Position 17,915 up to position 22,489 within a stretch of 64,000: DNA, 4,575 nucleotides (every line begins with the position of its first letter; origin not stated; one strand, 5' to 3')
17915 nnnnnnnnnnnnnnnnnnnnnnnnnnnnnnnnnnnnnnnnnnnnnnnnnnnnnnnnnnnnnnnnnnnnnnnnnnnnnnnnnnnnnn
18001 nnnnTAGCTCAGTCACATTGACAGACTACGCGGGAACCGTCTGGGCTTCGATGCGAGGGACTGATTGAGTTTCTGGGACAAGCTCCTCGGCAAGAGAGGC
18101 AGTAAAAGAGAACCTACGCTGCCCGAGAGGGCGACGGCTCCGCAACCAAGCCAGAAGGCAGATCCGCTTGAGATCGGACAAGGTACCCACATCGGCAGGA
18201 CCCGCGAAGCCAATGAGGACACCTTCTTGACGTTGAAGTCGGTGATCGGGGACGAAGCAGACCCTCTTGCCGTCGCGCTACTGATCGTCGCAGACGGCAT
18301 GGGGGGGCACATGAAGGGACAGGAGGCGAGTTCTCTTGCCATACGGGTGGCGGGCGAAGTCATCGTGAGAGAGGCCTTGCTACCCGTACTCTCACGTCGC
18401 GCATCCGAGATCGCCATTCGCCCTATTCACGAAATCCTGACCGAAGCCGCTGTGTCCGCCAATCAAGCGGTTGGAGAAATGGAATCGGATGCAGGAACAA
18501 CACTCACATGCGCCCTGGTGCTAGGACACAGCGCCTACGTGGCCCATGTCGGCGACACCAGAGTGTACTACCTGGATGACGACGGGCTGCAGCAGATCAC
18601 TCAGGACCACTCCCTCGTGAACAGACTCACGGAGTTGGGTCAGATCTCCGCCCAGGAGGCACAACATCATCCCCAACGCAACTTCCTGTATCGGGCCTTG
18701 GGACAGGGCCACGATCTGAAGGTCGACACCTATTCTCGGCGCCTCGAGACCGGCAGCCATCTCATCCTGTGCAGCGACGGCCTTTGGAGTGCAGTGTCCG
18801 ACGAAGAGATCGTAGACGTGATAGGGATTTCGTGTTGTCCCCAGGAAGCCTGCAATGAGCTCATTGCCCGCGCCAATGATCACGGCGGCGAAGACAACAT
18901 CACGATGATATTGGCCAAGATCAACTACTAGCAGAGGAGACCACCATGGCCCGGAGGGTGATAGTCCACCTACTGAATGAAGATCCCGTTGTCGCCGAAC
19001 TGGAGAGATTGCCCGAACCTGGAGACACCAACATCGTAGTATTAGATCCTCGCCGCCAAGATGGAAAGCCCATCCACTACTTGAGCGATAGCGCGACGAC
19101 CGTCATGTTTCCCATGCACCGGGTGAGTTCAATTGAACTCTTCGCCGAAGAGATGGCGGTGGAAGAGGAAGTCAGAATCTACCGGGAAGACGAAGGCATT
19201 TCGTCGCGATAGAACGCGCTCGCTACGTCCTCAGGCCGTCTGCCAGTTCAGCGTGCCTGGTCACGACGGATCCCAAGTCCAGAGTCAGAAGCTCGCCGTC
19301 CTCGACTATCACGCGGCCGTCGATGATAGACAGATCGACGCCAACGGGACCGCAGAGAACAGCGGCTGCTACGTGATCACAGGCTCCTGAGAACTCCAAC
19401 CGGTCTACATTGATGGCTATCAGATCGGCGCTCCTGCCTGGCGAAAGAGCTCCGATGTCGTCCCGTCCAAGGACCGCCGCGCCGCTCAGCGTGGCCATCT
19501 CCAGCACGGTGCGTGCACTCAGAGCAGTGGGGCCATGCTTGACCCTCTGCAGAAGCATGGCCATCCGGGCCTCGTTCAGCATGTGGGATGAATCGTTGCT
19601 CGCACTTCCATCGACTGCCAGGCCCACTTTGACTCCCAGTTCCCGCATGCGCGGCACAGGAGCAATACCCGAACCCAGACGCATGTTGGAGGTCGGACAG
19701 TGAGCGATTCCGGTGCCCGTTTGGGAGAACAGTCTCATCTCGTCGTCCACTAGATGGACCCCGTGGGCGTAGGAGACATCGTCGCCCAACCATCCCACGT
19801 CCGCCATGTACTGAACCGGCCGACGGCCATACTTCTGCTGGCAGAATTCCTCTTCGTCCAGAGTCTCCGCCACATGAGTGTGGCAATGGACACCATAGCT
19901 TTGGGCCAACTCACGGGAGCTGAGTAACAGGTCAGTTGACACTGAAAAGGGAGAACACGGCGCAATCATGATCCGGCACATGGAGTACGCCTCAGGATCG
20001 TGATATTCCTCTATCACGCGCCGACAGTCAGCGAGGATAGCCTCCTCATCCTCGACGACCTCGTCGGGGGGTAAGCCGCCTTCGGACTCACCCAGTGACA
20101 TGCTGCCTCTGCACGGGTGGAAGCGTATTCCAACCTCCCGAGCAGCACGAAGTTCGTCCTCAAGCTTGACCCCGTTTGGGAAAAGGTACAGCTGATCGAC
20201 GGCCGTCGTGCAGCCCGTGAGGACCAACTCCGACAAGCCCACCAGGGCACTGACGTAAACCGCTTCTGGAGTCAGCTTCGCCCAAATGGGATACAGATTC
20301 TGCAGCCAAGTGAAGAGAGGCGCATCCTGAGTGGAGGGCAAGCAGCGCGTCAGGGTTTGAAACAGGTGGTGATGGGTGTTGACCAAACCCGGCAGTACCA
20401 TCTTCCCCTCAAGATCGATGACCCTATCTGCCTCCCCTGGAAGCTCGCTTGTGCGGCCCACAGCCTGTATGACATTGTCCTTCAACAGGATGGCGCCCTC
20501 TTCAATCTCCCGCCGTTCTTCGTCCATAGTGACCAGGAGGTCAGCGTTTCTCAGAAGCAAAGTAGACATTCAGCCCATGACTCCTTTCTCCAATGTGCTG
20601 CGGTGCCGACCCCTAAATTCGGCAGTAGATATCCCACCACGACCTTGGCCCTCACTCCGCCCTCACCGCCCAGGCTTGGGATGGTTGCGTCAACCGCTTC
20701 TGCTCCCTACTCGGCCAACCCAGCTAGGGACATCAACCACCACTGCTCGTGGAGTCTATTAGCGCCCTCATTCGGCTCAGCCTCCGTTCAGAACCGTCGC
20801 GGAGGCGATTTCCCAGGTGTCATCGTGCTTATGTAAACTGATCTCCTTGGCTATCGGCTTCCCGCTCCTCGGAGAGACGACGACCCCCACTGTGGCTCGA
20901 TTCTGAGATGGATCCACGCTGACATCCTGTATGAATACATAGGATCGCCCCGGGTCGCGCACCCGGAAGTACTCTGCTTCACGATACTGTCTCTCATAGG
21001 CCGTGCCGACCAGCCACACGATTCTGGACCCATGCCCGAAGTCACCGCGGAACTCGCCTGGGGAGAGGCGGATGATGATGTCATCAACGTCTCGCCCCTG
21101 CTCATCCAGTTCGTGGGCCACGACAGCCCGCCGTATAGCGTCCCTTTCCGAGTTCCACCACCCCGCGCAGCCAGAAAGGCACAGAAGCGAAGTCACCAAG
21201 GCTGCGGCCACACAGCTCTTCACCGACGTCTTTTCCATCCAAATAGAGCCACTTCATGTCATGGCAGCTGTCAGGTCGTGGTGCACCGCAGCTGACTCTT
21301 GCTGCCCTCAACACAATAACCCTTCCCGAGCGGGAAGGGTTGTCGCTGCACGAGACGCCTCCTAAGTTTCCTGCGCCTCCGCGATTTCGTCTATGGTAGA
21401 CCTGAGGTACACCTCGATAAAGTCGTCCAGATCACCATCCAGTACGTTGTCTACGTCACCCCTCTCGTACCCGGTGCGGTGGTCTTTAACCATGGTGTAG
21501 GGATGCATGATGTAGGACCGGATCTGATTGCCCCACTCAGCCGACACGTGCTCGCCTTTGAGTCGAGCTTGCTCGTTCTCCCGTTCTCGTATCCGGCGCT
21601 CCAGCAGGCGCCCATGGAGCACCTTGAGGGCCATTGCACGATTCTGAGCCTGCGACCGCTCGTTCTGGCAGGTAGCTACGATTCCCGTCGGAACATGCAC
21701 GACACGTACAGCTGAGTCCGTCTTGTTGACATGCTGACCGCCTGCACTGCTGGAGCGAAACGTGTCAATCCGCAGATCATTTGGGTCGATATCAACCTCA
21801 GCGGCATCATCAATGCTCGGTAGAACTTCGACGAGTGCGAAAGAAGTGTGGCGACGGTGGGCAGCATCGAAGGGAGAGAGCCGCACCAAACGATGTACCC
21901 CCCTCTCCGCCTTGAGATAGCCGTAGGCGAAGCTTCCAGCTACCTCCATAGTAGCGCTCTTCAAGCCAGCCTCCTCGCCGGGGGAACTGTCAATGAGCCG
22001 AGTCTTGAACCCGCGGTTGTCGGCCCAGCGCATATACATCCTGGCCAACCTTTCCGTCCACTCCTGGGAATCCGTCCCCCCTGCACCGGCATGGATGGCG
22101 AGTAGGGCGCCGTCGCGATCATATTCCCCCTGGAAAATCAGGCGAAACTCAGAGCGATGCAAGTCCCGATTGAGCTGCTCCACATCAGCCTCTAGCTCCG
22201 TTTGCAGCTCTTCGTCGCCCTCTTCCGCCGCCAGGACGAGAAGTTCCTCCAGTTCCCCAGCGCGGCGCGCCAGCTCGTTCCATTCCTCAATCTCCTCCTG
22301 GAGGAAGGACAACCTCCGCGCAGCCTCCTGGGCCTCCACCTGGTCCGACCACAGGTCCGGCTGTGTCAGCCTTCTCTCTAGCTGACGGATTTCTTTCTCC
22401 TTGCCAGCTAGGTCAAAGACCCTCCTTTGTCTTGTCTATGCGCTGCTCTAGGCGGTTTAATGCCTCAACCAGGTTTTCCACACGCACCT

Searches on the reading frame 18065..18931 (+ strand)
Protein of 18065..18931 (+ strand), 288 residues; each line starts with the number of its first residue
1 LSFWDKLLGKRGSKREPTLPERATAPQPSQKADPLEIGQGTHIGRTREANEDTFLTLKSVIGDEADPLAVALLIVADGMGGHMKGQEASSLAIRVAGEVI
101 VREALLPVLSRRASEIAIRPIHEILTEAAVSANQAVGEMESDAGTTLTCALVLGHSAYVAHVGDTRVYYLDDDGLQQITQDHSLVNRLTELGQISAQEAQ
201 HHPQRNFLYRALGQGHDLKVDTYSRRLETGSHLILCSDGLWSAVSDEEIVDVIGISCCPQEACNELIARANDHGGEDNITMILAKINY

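Call 60: search_protein_families(library=pfam, proteins=[window:18065-18931:+], max_evalue=0.00001)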
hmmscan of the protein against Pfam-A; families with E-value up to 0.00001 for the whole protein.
window:18065-18931:+ (288 aa): 3 families
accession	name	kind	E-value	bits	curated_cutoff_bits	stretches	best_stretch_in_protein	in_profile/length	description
PF00481.26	PP2C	-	8.4e-17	62.1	20.3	2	41-186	6-144/255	Protein phosphatase 2C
PF13672.11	PP2C_2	-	1.9e-14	54.1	24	1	70-248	24-182/209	Protein phosphatase 2C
PF07228.17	SpoIIE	-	4.9e-07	30.3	25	0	73-286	7-191/192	Stage II sporulation protein E (SpoIIE)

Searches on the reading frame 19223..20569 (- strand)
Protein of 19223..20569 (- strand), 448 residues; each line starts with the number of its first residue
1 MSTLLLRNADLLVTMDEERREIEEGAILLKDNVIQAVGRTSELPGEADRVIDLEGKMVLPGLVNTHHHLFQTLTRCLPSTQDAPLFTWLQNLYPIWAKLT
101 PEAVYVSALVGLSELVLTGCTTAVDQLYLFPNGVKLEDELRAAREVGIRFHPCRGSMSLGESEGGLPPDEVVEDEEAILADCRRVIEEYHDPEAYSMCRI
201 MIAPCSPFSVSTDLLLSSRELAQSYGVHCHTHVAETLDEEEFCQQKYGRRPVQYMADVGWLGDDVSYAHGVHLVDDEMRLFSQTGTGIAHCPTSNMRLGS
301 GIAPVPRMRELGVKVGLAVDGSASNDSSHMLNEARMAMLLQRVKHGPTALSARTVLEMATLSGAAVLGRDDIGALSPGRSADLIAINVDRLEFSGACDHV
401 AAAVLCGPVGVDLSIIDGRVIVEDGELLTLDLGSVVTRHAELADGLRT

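Call 60: search_protein_families(library=pfam, proteins=[window:19223-20569:-], max_evalue=0.00001)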
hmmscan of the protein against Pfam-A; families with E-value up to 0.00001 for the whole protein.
window:19223-20569:- (448 aa): 2 families
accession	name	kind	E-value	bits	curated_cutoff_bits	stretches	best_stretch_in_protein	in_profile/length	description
PF01979.26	Amidohydro_1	-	2.8e-54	185.1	25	1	57-388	1-320/345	Amidohydrolase family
PF07969.17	Amidohydro_3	-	7.5e-18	65.7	29.7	1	222-422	271-472/472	Amidohydrolase family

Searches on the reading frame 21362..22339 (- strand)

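Call 60: search_protein_families(library=pfam, proteins=[window:21362-22339:-], max_evalue=0.00001)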
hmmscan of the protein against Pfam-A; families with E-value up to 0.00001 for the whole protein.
window:21362-22339:- (325 aa): 2 families
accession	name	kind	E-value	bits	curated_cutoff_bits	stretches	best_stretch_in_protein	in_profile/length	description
PF03462.23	PCRF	-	3.5e-47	161.2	24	1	2-170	23-194/194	PCRF domain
PF00472.26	RF-1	-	2.3e-40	137.6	35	1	180-288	3-116/116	RF-1 domain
